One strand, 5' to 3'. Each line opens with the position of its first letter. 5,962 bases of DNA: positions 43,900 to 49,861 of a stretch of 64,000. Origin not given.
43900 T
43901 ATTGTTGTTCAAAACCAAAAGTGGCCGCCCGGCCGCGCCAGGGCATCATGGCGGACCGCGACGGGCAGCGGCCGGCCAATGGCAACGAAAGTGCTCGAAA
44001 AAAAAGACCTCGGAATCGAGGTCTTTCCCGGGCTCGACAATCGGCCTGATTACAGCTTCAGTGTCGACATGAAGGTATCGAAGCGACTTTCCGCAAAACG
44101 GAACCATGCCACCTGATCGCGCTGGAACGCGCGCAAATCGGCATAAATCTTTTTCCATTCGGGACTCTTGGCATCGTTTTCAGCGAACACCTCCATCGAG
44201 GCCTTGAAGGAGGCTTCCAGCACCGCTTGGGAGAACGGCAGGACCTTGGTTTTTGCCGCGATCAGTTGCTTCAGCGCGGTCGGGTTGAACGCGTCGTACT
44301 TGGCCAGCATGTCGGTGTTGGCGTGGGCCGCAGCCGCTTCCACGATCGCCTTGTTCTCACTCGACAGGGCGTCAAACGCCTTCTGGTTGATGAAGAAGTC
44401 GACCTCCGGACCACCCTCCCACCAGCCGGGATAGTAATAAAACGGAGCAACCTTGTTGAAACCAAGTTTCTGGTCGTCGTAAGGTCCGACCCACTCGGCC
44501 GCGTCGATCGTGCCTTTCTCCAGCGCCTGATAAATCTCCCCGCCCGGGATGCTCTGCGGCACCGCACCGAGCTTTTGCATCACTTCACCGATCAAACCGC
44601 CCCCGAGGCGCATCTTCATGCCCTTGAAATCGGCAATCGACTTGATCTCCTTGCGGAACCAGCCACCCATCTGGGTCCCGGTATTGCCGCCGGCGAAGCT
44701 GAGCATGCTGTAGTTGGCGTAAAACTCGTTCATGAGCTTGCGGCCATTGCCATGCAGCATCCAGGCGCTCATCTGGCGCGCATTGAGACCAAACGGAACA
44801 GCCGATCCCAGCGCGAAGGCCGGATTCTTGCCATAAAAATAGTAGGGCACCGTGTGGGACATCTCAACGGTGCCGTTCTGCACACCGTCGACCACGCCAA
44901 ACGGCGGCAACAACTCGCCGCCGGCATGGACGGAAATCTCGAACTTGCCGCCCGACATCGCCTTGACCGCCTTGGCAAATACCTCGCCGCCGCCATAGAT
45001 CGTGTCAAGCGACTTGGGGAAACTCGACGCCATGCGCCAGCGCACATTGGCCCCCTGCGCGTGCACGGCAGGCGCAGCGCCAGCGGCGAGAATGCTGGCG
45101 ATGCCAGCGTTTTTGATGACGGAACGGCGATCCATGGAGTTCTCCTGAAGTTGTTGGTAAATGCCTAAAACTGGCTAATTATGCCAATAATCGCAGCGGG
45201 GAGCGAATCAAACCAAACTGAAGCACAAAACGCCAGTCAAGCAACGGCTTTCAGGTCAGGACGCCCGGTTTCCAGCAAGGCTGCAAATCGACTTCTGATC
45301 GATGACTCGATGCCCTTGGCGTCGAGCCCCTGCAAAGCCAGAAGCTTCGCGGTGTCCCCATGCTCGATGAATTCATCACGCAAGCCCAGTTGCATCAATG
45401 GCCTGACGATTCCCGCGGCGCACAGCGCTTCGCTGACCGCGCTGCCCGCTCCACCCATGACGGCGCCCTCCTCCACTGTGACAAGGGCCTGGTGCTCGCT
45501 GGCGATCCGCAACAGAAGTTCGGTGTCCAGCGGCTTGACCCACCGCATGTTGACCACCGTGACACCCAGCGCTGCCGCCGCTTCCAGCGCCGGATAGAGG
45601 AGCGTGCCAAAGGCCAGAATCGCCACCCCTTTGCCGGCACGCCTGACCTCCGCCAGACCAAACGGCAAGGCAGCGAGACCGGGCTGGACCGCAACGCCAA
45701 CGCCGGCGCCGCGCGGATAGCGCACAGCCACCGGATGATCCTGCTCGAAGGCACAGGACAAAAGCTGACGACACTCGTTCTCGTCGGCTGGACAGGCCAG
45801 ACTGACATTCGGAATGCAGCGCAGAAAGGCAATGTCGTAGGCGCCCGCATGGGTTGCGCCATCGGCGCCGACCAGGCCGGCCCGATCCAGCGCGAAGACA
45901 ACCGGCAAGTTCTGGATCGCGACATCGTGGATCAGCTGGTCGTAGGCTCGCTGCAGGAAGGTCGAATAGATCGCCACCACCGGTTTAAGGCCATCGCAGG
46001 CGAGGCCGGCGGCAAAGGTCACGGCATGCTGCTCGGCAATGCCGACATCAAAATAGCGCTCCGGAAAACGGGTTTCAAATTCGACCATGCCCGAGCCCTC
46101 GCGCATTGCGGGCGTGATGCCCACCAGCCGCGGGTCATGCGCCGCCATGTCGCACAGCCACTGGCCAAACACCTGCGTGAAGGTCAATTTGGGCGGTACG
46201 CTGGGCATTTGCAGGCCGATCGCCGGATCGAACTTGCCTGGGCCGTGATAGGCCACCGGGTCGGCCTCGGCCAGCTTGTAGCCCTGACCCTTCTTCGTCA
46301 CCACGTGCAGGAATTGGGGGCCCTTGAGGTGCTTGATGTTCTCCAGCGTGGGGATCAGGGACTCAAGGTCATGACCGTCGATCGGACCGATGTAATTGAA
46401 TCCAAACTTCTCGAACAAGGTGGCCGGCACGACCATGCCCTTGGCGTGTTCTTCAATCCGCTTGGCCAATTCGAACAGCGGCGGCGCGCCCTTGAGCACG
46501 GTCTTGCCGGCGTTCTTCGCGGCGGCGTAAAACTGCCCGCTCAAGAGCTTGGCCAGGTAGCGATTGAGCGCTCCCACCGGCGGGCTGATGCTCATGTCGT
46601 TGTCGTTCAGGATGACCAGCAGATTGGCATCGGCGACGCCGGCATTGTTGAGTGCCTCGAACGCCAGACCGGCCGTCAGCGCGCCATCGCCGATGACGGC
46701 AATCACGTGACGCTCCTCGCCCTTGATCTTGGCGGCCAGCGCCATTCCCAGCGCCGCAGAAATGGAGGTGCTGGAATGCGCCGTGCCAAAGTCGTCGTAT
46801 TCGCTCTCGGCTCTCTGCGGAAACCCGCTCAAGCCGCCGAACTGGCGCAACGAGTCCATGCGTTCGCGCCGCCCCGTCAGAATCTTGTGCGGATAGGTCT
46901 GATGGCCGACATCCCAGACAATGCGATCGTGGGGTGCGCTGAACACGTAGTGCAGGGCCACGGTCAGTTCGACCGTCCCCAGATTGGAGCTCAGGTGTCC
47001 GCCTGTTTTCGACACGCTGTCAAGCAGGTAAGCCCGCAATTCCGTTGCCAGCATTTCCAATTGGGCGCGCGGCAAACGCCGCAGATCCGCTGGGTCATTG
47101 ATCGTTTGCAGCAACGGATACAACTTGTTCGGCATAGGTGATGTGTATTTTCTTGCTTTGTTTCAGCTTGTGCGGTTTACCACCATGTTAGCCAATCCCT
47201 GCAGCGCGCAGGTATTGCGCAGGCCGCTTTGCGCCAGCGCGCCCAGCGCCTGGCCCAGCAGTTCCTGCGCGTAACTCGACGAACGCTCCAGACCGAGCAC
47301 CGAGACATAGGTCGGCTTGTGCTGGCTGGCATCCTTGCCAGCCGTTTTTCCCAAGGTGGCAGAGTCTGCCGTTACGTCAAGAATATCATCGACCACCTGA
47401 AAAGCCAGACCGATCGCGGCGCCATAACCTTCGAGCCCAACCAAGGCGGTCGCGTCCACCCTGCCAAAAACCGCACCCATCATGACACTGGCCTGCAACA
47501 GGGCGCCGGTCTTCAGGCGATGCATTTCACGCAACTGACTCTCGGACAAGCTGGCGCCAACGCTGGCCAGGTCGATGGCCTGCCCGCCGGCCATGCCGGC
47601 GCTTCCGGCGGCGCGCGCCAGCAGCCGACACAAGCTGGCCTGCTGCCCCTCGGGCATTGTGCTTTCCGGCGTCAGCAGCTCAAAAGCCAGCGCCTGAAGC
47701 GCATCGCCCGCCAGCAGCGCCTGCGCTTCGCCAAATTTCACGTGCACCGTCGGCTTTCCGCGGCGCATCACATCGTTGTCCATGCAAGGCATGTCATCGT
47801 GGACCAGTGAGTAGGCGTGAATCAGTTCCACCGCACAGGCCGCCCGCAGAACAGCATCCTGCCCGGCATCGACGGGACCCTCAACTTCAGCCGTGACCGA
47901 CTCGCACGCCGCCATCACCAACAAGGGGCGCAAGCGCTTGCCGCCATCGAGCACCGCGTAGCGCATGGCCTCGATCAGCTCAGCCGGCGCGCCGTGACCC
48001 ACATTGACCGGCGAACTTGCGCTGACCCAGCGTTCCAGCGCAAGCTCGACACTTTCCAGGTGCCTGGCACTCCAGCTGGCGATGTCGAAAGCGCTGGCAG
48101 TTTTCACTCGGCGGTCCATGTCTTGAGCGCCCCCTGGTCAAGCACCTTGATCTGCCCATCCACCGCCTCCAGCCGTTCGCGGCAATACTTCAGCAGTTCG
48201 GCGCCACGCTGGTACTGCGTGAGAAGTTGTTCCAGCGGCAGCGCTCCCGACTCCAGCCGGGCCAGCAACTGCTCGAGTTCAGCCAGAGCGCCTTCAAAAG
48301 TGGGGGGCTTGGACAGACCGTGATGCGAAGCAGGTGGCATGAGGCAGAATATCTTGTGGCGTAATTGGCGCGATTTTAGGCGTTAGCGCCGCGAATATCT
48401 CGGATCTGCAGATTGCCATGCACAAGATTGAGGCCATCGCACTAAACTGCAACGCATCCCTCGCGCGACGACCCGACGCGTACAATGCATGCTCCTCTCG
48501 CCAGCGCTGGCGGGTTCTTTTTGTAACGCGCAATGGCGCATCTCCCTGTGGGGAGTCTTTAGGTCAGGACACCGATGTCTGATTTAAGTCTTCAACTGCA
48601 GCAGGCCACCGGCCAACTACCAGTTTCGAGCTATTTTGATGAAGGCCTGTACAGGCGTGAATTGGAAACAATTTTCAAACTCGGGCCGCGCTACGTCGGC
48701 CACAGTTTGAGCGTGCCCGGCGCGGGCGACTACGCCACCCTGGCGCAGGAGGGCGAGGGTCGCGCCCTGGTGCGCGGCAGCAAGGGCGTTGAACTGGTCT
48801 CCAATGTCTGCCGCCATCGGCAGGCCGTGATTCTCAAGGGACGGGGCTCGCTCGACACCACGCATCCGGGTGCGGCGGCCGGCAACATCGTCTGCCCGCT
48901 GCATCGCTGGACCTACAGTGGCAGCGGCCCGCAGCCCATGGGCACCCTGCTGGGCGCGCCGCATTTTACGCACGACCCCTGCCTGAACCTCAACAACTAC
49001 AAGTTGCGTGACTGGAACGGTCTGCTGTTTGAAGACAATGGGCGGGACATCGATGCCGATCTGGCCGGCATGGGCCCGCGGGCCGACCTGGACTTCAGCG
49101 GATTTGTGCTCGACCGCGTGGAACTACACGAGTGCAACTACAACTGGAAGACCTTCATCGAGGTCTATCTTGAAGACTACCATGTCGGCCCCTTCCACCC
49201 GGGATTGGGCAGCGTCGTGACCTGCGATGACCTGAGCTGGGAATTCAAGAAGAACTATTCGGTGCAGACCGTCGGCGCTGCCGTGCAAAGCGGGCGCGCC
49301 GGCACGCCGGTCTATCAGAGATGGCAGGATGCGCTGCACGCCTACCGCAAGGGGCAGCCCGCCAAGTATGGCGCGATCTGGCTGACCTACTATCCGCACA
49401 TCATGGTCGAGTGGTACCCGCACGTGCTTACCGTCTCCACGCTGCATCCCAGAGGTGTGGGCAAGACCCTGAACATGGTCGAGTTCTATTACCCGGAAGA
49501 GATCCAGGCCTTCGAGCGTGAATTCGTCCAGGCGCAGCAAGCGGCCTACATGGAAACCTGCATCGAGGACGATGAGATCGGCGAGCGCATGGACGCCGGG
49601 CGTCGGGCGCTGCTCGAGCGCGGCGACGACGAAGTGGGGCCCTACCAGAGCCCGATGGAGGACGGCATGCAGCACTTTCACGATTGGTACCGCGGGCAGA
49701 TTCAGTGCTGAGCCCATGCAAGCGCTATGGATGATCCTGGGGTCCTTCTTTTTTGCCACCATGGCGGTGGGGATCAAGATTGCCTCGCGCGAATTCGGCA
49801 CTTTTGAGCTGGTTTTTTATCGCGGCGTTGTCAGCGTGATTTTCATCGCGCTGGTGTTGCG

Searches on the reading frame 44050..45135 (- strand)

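Call 74: search_protein_families(library=pfam, proteins=[window:44050-45135:-], max_evalue=0.00001)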
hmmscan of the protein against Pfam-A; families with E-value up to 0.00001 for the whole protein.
window:44050-45135:- (361 aa): 1 family
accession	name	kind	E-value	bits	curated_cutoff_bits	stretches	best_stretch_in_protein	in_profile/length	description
PF03480.18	DctP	-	4.3e-63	213.8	23.4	1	39-319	4-281/286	Bacterial extracellular solute-binding protein, family 7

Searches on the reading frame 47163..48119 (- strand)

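Call 74: search_protein_families(library=pfam, proteins=[window:47163-48119:-], max_evalue=0.00001)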
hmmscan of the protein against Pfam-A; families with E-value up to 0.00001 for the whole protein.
window:47163-48119:- (318 aa): 1 family
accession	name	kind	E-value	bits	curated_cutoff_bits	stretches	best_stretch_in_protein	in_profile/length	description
PF00348.22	polyprenyl_synt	-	1.3e-59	201.9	27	1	47-293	3-235/251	Polyprenyl synthetase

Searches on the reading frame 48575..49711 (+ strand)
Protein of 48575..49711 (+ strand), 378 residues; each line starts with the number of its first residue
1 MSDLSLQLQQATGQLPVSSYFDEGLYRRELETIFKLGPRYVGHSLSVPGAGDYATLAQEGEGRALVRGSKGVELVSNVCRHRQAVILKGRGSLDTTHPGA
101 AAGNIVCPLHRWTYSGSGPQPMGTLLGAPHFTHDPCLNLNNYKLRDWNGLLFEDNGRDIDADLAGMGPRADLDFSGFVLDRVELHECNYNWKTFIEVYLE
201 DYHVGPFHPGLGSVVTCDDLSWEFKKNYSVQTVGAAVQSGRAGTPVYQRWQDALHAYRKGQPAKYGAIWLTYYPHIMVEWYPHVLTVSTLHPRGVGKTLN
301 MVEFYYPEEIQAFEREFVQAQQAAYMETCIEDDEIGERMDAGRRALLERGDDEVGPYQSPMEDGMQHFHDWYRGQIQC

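Call 7: search_protein_families(library=pfam, proteins=[window:48575-49711:+], max_evalue=0.001)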
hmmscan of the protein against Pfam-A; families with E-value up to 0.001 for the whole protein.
window:48575-49711:+ (378 aa): 2 families
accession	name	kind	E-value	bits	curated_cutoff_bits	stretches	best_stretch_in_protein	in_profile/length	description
PF00848.25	Ring_hydroxyl_A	-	3.8e-37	128.7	24.9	1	185-376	12-206/208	Ring hydroxylating alpha subunit (catalytic domain)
PF00355.32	Rieske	-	5.7e-08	33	20.3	1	40-118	4-73/88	Rieske [2Fe-2S] domain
